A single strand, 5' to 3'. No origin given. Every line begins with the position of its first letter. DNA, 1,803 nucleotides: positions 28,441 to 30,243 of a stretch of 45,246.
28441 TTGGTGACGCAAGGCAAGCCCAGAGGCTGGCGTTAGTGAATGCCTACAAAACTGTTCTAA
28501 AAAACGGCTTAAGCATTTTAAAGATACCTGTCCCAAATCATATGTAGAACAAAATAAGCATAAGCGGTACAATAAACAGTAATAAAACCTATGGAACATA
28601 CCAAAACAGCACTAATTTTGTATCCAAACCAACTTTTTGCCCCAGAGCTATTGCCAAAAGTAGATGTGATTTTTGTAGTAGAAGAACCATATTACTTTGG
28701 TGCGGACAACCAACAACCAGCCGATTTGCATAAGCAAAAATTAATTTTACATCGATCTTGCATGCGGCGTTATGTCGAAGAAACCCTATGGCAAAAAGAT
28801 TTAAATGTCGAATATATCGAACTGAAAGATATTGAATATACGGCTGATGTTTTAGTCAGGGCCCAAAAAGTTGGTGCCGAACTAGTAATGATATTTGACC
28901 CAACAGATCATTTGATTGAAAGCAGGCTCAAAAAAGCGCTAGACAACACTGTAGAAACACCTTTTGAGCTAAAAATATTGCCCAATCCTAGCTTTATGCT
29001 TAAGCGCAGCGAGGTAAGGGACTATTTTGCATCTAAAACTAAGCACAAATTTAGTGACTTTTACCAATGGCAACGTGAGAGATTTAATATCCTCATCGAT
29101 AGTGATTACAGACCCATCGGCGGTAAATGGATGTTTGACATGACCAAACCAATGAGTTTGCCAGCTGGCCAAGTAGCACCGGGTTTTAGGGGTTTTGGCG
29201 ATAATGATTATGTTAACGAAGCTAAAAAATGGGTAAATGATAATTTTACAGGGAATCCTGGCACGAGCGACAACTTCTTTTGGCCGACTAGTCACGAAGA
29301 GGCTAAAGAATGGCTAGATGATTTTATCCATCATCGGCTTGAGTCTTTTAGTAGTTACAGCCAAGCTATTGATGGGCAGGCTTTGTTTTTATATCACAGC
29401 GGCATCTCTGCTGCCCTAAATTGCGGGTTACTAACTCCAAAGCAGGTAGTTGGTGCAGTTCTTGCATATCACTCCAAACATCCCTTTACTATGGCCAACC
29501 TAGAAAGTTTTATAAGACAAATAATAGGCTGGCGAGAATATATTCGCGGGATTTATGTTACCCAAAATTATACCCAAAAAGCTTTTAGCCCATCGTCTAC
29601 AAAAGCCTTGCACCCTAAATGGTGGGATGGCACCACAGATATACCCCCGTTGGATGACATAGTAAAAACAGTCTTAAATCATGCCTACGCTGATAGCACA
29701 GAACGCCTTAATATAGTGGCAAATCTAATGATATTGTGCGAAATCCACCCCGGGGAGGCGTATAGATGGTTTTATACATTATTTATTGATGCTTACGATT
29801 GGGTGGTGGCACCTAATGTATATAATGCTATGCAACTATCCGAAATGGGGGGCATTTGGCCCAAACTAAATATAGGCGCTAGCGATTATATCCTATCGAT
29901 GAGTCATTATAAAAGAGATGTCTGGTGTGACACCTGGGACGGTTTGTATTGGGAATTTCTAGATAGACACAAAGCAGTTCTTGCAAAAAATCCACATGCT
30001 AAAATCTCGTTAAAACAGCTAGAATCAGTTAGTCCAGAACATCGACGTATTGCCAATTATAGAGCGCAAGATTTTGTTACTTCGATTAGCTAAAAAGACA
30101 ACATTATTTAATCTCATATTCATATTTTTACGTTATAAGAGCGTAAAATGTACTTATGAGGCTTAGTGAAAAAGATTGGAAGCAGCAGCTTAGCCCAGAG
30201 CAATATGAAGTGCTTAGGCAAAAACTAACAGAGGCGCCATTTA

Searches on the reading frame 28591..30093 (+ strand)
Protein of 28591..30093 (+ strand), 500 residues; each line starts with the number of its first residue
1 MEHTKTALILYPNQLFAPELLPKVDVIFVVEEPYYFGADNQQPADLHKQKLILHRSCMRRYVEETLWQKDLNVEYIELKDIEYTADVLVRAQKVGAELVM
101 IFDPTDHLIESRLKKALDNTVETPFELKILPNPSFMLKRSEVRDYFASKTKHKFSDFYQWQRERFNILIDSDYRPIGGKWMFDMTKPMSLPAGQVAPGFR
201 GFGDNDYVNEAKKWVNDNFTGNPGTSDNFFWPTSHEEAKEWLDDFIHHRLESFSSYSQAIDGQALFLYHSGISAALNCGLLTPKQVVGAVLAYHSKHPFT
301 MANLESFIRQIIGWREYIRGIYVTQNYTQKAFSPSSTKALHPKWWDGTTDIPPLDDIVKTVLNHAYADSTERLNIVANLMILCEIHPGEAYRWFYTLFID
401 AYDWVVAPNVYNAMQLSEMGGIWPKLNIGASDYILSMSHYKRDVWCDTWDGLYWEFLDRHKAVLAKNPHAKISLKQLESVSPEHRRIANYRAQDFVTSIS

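Call 10: search_protein_families(library=pfam, proteins=[window:28591-30093:+], max_evalue=0.01)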
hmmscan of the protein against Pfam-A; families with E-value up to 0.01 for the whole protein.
window:28591-30093:+ (500 aa): 1 family
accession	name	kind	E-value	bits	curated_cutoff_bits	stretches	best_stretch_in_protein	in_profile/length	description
PF04244.19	DPRP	-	1e-37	130.5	22.1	1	22-231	20-224/224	Deoxyribodipyrimidine photo-lyase-related protein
